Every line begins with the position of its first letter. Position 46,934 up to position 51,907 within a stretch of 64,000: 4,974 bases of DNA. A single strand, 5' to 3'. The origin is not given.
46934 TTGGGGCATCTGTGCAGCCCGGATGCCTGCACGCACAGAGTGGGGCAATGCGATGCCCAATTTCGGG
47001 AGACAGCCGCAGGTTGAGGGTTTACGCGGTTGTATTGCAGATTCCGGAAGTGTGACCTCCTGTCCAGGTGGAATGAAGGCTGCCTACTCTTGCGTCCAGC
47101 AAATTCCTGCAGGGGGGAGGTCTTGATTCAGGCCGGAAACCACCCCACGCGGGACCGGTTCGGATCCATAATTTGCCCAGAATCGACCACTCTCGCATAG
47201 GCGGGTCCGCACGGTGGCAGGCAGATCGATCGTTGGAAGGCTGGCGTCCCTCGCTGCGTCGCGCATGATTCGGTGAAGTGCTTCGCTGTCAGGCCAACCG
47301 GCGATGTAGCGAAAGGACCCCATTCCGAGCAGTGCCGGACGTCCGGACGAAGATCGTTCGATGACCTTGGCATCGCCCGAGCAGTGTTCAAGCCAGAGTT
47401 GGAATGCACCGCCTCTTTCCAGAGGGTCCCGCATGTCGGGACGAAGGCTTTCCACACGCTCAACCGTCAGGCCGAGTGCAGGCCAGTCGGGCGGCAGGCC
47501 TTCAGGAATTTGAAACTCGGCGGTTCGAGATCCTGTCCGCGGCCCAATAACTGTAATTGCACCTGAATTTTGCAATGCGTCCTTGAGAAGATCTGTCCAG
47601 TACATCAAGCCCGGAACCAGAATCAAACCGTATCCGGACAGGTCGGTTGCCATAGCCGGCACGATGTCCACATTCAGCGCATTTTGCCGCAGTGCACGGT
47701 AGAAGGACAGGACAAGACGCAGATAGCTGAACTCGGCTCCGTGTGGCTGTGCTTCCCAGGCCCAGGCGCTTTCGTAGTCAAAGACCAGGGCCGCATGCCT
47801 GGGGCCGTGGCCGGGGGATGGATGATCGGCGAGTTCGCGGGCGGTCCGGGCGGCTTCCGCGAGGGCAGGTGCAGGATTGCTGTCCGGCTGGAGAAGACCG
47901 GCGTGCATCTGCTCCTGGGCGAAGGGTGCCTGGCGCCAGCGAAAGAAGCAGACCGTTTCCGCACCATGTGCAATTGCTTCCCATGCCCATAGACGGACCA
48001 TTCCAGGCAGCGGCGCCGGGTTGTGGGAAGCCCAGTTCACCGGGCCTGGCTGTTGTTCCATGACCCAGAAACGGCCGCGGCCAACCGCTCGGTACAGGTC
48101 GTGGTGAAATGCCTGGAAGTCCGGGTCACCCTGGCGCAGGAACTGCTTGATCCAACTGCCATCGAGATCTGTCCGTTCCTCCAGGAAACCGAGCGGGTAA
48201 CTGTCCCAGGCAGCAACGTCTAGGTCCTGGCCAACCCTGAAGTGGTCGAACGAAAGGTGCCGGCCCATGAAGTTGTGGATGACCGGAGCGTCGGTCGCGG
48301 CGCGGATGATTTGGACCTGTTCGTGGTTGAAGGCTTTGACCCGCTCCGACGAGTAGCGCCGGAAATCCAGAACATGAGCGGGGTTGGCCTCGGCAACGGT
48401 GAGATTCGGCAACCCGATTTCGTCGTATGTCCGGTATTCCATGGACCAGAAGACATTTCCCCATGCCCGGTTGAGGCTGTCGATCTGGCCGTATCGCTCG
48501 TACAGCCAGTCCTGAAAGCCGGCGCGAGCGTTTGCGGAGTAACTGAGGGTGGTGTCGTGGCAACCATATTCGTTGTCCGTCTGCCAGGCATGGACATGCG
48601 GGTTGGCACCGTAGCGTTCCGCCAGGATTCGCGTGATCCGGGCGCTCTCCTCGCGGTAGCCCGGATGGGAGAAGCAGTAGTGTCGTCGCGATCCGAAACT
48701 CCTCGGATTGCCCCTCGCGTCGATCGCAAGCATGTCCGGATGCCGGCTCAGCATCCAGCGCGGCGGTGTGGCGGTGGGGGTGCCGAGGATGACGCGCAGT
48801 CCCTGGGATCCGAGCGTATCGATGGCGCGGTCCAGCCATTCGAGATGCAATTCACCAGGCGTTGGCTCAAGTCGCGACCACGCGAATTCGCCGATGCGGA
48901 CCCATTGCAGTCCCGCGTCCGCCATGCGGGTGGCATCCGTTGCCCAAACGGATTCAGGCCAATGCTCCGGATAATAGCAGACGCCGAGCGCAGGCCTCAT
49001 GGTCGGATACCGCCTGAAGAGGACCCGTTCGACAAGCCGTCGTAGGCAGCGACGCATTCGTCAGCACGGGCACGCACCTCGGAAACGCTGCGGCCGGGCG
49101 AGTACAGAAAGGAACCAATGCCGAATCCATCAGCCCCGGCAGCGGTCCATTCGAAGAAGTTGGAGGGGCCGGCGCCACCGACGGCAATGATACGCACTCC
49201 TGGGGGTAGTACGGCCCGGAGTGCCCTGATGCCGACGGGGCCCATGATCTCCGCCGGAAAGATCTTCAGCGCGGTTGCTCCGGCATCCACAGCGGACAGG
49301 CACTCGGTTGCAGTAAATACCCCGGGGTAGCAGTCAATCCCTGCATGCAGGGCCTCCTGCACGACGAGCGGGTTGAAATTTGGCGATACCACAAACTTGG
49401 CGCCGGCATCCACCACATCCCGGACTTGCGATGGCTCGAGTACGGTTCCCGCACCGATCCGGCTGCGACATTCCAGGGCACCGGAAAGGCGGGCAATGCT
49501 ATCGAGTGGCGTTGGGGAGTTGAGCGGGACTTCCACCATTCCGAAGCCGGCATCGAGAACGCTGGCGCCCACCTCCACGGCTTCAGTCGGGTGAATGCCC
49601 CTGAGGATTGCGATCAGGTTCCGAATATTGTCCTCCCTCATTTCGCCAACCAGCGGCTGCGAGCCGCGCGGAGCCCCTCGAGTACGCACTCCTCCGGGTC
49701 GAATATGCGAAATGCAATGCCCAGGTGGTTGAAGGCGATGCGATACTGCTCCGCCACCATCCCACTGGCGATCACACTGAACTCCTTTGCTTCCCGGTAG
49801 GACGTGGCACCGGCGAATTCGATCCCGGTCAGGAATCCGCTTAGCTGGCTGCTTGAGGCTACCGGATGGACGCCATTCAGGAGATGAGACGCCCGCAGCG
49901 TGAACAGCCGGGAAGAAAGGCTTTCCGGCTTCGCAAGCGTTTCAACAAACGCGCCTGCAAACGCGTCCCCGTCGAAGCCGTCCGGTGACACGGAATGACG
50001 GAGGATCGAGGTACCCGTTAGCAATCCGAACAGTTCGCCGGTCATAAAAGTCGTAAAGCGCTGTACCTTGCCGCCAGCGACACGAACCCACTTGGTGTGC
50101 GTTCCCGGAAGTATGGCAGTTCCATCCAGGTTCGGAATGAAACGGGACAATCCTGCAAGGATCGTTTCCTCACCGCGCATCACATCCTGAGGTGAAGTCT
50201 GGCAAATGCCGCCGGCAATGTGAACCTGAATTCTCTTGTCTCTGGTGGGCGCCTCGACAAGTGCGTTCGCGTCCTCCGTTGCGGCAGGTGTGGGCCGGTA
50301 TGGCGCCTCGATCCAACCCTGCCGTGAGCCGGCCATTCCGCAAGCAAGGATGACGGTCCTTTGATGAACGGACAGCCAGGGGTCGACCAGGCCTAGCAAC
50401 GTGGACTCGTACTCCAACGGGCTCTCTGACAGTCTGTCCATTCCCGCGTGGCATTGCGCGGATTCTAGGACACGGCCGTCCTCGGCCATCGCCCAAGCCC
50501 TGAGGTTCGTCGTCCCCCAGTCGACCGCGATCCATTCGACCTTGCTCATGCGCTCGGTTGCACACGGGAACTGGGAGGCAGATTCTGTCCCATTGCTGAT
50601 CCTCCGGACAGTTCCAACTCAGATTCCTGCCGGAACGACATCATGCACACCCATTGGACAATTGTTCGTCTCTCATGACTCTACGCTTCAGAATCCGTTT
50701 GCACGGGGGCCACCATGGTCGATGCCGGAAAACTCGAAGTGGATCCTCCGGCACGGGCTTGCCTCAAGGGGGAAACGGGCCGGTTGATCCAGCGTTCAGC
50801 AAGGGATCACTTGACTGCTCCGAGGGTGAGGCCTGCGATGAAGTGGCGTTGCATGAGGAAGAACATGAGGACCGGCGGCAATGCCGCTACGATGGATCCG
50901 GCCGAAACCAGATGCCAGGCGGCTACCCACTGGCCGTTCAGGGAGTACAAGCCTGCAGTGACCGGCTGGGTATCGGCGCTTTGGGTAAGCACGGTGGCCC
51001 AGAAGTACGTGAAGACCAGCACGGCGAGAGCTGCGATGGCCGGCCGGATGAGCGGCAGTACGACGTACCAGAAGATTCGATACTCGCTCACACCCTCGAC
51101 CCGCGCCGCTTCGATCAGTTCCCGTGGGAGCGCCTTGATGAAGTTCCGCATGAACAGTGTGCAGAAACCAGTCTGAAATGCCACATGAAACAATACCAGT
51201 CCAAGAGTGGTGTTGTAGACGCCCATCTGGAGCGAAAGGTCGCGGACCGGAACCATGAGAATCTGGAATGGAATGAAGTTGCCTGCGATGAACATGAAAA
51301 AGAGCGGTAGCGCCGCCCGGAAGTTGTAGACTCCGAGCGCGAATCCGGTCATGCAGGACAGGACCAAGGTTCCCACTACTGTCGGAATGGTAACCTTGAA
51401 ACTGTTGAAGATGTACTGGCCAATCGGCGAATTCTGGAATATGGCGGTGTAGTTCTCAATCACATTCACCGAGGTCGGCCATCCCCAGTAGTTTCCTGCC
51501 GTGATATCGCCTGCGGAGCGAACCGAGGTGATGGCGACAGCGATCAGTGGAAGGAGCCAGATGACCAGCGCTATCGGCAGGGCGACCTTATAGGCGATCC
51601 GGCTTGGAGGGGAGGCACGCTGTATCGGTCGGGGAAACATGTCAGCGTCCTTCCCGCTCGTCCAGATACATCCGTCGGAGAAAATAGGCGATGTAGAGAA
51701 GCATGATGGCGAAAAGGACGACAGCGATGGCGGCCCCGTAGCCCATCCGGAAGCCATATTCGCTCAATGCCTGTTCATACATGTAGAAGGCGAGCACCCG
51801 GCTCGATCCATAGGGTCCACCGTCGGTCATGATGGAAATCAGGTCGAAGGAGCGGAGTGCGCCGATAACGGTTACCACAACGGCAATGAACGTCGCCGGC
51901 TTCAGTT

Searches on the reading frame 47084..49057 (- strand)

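Call 88: search_protein_families(library=pfam, proteins=[window:47084-49057:-], max_evalue=0.00001)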
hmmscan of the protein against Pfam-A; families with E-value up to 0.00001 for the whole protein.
window:47084-49057:- (657 aa): 2 families
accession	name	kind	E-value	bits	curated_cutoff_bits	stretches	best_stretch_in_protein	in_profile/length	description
PF02449.21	Glyco_hydro_42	-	2.9e-146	488.1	21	1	27-410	1-374/376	Beta-galactosidase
PF08532.16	Glyco_hydro_42M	-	3.4e-23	82.7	25.8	1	421-607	2-206/207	Beta-galactosidase trimerisation domain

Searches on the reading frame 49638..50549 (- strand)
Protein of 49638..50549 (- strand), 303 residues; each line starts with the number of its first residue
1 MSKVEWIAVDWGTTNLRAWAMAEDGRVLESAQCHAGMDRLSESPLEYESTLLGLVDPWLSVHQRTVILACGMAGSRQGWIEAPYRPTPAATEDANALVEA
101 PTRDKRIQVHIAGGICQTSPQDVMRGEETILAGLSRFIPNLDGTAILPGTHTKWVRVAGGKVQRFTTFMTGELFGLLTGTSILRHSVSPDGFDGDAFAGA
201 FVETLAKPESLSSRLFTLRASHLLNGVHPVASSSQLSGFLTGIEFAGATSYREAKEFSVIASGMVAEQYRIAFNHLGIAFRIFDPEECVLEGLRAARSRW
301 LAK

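Call 88: search_protein_families(library=pfam, proteins=[window:49638-50549:-], max_evalue=0.00001)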
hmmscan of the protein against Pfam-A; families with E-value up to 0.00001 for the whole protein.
window:49638-50549:- (303 aa): 1 family
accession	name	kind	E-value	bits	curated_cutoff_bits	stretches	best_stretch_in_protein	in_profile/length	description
PF05035.17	DGOK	-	2.6e-82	276.4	25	1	10-295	1-280/281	2-keto-3-deoxy-galactonokinase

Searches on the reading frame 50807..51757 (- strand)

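Call 88: search_protein_families(library=pfam, proteins=[window:50807-51757:-], max_evalue=0.00001)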
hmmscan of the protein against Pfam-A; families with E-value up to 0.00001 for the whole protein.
window:50807-51757:- (316 aa): 1 family
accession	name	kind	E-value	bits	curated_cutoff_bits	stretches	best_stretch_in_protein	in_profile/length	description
PF00528.27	BPD_transp_1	-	1.7e-14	54.4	26.4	1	137-302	4-174/184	Binding-protein-dependent transport system inner membrane component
